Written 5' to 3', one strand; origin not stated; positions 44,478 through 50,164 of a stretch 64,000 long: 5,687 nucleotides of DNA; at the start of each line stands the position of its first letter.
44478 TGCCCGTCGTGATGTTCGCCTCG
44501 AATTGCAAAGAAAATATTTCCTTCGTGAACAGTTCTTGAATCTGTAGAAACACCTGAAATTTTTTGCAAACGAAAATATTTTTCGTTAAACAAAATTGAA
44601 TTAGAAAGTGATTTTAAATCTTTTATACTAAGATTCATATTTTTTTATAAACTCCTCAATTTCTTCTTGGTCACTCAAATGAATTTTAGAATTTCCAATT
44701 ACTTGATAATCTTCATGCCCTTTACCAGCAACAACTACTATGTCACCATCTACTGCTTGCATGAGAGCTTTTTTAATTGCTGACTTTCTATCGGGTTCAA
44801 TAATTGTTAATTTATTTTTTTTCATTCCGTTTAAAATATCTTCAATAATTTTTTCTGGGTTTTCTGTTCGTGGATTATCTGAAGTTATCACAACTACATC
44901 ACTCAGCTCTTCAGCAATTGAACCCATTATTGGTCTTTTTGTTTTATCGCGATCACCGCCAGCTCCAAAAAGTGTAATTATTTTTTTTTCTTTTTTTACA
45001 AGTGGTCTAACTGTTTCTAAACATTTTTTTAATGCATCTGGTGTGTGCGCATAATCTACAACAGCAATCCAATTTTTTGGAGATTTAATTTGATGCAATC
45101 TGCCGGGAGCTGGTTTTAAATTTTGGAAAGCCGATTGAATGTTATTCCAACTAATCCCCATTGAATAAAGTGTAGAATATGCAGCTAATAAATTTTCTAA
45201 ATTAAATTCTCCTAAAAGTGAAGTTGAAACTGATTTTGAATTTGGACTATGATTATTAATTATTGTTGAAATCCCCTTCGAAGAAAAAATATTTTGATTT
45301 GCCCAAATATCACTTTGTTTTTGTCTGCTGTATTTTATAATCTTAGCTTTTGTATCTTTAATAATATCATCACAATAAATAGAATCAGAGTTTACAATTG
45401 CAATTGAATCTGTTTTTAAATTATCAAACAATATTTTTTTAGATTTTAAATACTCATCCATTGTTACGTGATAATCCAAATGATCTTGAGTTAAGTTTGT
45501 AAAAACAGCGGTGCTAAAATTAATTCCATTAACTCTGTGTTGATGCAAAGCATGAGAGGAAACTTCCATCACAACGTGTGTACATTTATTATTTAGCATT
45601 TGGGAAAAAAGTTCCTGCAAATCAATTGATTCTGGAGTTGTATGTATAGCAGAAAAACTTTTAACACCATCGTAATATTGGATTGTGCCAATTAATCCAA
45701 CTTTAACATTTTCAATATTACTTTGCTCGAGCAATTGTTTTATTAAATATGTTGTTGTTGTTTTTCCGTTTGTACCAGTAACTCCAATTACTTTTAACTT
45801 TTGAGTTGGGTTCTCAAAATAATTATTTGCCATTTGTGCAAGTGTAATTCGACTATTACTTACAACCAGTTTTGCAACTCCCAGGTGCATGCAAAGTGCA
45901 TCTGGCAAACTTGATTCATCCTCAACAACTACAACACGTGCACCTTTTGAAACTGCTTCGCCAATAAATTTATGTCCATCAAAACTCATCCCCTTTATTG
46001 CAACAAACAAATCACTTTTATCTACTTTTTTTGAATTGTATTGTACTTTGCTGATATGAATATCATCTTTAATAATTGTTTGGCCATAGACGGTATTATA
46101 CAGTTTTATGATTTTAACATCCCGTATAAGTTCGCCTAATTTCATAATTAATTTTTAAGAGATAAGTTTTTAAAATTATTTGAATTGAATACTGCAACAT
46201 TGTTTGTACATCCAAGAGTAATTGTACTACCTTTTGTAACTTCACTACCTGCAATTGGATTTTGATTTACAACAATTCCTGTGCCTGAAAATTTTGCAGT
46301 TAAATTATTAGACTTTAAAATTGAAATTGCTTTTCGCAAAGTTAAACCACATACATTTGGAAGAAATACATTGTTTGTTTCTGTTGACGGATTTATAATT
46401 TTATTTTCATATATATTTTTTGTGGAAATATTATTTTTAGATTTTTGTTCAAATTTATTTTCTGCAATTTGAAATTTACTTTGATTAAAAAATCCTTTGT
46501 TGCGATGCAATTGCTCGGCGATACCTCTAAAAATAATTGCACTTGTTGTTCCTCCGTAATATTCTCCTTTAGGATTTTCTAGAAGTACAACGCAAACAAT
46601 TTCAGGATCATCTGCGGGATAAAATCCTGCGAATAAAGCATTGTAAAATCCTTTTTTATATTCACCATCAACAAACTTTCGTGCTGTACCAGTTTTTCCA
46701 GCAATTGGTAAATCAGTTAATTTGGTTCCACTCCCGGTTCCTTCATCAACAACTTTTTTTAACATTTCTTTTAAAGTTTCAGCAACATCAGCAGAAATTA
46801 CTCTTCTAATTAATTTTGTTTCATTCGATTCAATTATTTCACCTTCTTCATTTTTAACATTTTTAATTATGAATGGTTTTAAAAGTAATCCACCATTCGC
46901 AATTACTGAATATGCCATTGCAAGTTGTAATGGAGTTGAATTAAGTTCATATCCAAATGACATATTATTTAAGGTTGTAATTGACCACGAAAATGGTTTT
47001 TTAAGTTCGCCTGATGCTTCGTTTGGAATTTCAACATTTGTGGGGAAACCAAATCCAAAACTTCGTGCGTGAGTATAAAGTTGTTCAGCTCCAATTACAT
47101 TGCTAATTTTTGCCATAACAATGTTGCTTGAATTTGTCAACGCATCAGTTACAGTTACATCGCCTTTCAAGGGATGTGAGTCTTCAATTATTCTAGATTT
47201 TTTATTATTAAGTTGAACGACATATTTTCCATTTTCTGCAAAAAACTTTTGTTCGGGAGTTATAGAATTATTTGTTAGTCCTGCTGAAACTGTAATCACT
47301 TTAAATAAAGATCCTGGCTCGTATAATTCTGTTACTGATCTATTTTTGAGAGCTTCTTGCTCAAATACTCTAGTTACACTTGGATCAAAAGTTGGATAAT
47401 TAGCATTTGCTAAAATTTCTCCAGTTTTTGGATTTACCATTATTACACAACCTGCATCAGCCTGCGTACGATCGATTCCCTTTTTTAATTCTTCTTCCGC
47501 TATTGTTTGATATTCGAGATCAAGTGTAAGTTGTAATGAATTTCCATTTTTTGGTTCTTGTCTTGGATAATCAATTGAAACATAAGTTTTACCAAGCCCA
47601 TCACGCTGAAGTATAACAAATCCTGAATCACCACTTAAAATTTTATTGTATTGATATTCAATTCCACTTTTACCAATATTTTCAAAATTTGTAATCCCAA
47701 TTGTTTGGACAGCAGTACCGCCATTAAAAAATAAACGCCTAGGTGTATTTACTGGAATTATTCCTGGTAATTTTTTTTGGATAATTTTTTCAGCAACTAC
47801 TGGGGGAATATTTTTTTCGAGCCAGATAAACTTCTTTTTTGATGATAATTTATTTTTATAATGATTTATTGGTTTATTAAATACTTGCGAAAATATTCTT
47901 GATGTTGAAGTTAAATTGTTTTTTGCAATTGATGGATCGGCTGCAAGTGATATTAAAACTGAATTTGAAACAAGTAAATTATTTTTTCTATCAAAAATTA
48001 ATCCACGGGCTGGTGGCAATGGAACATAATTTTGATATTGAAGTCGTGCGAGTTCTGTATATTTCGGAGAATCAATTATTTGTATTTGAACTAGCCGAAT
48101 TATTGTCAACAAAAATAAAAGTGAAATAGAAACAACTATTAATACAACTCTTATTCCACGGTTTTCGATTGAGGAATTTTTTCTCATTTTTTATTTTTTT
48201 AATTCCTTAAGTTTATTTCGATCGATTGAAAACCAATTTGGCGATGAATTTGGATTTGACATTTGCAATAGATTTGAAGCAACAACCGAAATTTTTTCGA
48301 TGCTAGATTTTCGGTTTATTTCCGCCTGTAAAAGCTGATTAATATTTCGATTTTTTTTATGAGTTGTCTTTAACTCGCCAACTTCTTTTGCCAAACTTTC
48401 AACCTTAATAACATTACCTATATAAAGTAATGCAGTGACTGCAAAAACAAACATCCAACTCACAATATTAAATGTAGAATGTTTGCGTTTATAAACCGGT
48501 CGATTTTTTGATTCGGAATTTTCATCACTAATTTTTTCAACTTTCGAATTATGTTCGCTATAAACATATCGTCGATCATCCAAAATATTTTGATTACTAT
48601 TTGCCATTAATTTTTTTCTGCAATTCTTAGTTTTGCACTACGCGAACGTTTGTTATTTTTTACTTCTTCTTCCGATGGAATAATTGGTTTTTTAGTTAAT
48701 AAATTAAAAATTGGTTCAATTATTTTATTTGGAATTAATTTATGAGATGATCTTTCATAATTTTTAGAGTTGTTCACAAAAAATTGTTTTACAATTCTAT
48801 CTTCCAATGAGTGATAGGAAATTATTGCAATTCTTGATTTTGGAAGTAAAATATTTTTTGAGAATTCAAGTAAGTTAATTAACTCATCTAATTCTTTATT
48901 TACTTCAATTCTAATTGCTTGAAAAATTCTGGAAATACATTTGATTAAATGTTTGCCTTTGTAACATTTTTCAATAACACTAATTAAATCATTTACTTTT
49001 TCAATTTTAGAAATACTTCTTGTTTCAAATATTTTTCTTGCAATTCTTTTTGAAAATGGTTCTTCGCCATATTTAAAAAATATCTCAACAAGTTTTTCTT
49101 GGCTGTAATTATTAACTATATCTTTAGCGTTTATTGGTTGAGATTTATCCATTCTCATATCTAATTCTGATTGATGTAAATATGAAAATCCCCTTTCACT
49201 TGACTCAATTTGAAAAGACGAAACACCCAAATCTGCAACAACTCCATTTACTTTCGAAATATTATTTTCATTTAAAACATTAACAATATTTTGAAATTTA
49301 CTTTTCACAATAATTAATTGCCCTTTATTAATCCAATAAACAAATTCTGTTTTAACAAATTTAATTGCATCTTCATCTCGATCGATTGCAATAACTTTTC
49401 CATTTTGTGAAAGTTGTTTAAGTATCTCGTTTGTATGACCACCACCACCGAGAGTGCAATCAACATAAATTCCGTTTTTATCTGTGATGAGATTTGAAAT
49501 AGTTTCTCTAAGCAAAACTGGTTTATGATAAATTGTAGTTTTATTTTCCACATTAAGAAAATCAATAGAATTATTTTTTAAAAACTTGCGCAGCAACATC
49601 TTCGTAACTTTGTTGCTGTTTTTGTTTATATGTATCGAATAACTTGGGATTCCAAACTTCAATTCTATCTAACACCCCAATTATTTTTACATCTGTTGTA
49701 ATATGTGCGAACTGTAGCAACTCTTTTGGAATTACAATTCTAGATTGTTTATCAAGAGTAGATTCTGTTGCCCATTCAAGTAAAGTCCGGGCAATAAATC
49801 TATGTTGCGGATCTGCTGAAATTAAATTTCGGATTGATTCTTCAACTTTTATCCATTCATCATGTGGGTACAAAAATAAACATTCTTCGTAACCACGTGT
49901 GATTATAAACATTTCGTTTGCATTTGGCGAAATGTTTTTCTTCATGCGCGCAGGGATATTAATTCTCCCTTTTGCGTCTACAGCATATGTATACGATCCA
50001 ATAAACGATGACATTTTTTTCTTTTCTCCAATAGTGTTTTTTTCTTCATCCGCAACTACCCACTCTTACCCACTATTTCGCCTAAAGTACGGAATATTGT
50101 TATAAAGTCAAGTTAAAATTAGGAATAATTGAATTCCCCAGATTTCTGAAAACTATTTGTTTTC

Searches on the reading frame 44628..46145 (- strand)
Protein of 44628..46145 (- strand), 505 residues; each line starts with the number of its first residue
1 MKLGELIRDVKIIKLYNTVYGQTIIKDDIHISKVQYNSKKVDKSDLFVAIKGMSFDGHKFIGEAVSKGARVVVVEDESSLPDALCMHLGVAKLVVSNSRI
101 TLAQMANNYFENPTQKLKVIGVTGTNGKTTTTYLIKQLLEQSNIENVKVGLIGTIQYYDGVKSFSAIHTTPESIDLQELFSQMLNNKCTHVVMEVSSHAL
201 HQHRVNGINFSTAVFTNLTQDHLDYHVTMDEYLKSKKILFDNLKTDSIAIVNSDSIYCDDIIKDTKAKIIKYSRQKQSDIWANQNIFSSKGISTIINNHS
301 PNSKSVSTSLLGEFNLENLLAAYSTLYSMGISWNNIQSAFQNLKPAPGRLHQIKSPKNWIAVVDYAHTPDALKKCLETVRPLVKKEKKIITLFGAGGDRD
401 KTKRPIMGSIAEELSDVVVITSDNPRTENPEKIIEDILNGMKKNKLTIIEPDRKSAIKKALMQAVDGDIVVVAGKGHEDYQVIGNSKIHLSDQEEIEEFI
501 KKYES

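Call 35: search_protein_families(library=ncbifam, proteins=[window:44628-46145:-], max_evalue=0.00001)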
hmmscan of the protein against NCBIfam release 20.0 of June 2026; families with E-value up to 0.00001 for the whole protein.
window:44628-46145:- (505 aa): 29 families (the best 25 are shown)
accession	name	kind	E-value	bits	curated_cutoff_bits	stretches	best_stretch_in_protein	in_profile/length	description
NF001126.0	PRK00139.1-4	equivalog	4.2e-174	579.6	373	1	19-502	10-484/486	UDP-N-acetylmuramoyl-L-alanyl-D-glutamate--2,6-diaminopimelate ligase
NF008896.0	PRK11929.1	equivalog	4.7e-159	531.1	1023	1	27-501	24-499/965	bifunctional UDP-N-acetylmuramoyl-L-alanyl-D-glutamate--2,6-diaminopimelate ligase MurE/UDP-N-acetylmuramoyl-tripeptide--D-alanyl-D-alanine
TIGR01085.1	murE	subfamily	4.9e-157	523.6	257.3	1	29-500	2-471/472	UDP-N-acetylmuramyl-tripeptide synthetase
NF001124.0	PRK00139.1-2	equivalog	4e-147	491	476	1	25-502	22-494/500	UDP-N-acetylmuramoyl-L-alanyl-D-glutamate--2,6-diaminopimelate ligase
NF001123.0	PRK00139.1-1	equivalog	6.1e-135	450.6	586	1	26-501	15-490/493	UDP-N-acetylmuramoyl-L-alanyl-D-glutamate--2,6-diaminopimelate ligase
NF010628.0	PRK14022.1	equivalog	7.2e-100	335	536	1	22-497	26-477/483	UDP-N-acetylmuramoyl-L-alanyl-D-glutamate--L-lysine ligase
NF001130.0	PRK00139.2-4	equivalog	4.9e-71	240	715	1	26-486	26-496/516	UDP-N-acetylmuramoyl-L-alanyl-D-glutamate--2,6-diaminopimelate ligase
NF001129.0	PRK00139.2-3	equivalog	1.3e-53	182.3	762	1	18-489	28-503/517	UDP-N-acetylmuramoyl-L-alanyl-D-glutamate--2,6-diaminopimelate ligase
NF001131.0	PRK00139.2-5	equivalog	2.2e-52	178.5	1000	1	28-483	33-465/483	UDP-N-acetylmuramoyl-L-alanyl-D-glutamate--2,6-diaminopimelate ligase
NF001127.0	PRK00139.2-1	equivalog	5.8e-52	177.1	997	1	30-485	30-495/520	UDP-N-acetylmuramoyl-L-alanyl-D-glutamate--2,6-diaminopimelate ligase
TIGR01143.1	murF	subfamily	9.4e-44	150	288.6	2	37-142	2-99/418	UDP-N-acetylmuramoyl-tripeptide--D-alanyl-D-alanine ligase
TIGR02068.2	cya_phycin_syn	equivalog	1.1e-38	132.8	850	1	109-474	470-848/862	cyanophycin synthetase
NF010623.0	PRK14016.1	subfamily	9.5e-35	120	877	1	104-474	466-850/871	cyanophycin synthetase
TIGR01087.1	murD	equivalog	1.3e-34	120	211.95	2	183-472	146-415/441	UDP-N-acetylmuramoyl-L-alanine--D-glutamate ligase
TIGR01082.1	murC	equivalog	1.2e-28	100.4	335.1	1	210-477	168-440/449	UDP-N-acetylmuramate--L-alanine ligase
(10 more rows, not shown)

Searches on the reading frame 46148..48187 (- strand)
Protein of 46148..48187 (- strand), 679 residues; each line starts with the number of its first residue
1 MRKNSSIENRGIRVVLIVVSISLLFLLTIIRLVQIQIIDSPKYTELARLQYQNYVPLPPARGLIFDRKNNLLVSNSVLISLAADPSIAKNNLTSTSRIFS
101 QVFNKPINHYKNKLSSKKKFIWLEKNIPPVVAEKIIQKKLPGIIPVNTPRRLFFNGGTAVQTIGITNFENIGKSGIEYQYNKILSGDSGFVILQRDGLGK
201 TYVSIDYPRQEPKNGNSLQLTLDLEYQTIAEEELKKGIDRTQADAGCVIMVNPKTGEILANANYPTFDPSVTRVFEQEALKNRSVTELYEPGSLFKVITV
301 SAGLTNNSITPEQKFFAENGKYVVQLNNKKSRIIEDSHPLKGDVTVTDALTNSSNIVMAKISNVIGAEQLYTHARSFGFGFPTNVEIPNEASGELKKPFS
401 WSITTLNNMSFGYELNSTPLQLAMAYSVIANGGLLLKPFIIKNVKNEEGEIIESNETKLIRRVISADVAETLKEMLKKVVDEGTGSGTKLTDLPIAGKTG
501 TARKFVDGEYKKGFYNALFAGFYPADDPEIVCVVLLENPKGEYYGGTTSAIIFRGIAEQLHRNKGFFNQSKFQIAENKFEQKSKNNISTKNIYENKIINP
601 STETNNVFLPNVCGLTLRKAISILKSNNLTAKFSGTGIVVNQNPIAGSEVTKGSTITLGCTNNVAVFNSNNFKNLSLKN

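Call 35: search_protein_families(library=ncbifam, proteins=[window:46148-48187:-], max_evalue=0.00001)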
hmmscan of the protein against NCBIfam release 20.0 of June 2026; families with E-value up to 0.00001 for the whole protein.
window:46148-48187:- (679 aa): 24 families
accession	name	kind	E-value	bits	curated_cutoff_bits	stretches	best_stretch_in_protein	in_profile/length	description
TIGR02214.1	spoVD_pbp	equivalog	4.8e-108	362.2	688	1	13-658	1-632/636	stage V sporulation protein D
TIGR03423.1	pbp2_mrdA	equivalog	1.9e-89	300.8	455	1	13-561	2-591/593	penicillin-binding protein 2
NF053573.1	PBP2_PenA_Neis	exception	1.8e-80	271.1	1105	1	12-557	26-557/572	peptidoglycan D,D-transpeptidase PBP2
NF011685.0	PRK15105.1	subfamily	1.8e-65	221.6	737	1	13-562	23-559/588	peptidoglycan glycosyltransferase FtsI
NF038271.1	strep_PBP2X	exception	8.2e-51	173.1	1050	1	132-570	164-622/750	penicillin-binding protein PBP2X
TIGR02074.1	PBP_1a_fam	subfamily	7.5e-41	140.5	508.75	1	213-561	221-533/535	PBP1A family penicillin-binding protein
NF038278.1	strep_PBP2B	exception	1.8e-39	135.7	975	2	170-558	261-672/678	penicillin-binding protein PBP2B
NF051842.1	PBP4_5_Efaec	equivalog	5.3e-34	117.6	700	1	168-543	287-652/668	penicillin-binding protein PBP4(5)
NF008061.0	PRK10795.1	equivalog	1.6e-28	99.6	962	1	13-540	21-596/634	peptidoglycan DD-transpeptidase MrdA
NF051885.1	tranpepglycosPbpC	equivalog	2.5e-24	85.8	900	1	218-566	294-599/632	multimodular transpeptidase-transglycosylase PbpC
NF000406.1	MECB_PBP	exception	5.6e-18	64.7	1450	1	170-538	276-641/674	PBP2a family beta-lactam-resistant peptidoglycan transpeptidase MecB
NF033378.1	MECD_PBP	exception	1.4e-16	59.9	1450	1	168-531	277-637/678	PBP2a family beta-lactam-resistant peptidoglycan transpeptidase MecD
NF038276.1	strep_PBP2A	exception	9.8e-16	57.1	1100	1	238-507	347-584/716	penicillin-binding protein PBP2A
NF038272.1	strep_PBP1A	exception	9.3e-13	47.3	1075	1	328-512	401-568/658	penicillin-binding protein PBP1A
NF000237.1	MECA_PBP2A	equivalog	1.9e-12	46.3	750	1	171-479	278-590/668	PBP2a family beta-lactam-resistant peptidoglycan transpeptidase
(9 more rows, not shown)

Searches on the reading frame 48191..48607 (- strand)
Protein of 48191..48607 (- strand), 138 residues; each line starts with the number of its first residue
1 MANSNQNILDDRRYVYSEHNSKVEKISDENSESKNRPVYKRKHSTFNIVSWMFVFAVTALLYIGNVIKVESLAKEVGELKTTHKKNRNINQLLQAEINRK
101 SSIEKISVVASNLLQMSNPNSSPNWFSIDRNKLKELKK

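Call 35: search_protein_families(library=ncbifam, proteins=[window:48191-48607:-], max_evalue=0.00001)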
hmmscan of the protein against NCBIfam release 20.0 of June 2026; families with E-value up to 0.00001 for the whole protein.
window:48191-48607:- (138 aa): 0 families

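Call 54: search_protein_families(library=pfam, proteins=[window:48191-48607:-], max_evalue=0.01)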
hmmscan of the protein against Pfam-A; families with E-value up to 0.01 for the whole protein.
window:48191-48607:- (138 aa): 1 family
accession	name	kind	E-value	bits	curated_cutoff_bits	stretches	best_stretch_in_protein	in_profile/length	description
PF04977.20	DivIC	-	2.6e-05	24.4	28.9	1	53-120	3-71/80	Septum formation initiator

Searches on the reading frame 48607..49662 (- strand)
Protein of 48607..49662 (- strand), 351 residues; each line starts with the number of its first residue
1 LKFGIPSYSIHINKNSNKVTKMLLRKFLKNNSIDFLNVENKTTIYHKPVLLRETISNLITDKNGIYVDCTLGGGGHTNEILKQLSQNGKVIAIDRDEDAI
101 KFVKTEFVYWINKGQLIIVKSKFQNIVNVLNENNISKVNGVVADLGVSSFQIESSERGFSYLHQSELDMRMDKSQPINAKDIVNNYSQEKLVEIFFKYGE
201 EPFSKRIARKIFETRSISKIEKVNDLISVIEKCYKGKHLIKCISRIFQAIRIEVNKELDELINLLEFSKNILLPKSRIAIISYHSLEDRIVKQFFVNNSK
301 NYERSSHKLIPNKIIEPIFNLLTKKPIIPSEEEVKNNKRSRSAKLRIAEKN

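Call 35: search_protein_families(library=ncbifam, proteins=[window:48607-49662:-], max_evalue=0.00001)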
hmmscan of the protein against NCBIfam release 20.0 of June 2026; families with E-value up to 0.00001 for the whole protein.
window:48607-49662:- (351 aa): 2 families
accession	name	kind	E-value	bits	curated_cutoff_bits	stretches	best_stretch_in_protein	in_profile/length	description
TIGR00006.1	TIGR00006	equivalog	2.8e-102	342.3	154.3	1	45-351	6-310/310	16S rRNA (cytosine(1402)-N(4))-methyltransferase RsmH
NF041658.1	ornithlipidmtase_OlsG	equivalog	1.1e-10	41.6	350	1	47-159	25-134/191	ornithine lipid N-methyltransferase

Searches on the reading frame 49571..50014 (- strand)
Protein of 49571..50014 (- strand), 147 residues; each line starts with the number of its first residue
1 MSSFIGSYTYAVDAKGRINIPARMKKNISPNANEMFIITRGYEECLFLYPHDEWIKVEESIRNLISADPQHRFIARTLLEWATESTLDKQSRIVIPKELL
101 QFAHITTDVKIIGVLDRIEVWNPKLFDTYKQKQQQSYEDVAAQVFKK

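Call 35: search_protein_families(library=ncbifam, proteins=[window:49571-50014:-], max_evalue=0.00001)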
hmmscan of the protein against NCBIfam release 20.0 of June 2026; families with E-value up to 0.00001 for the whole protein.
window:49571-50014:- (147 aa): 6 families
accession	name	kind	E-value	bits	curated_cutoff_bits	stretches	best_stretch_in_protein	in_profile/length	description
TIGR00242.1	TIGR00242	equivalog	2.8e-36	124.6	98.35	1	4-143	2-138/144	division/cell wall cluster transcriptional repressor MraZ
NF001476.0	PRK00326.2-2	equivalog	1.2e-28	99.8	162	1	1-134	2-143/163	division/cell wall cluster transcriptional repressor MraZ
NF001482.0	PRK00326.3-4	equivalog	1e-24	87.1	168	1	4-140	2-151/160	division/cell wall cluster transcriptional repressor MraZ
NF001483.0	PRK00326.3-5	equivalog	3.8e-22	79.2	239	1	4-127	3-128/155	division/cell wall cluster transcriptional repressor MraZ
NF001477.0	PRK00326.2-4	equivalog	4.5e-17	62.4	162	1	1-135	1-136/155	division/cell wall cluster transcriptional repressor MraZ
NF001475.0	PRK00326.2-1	equivalog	2.7e-08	33.9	257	1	1-135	1-136/149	division/cell wall cluster transcriptional repressor MraZ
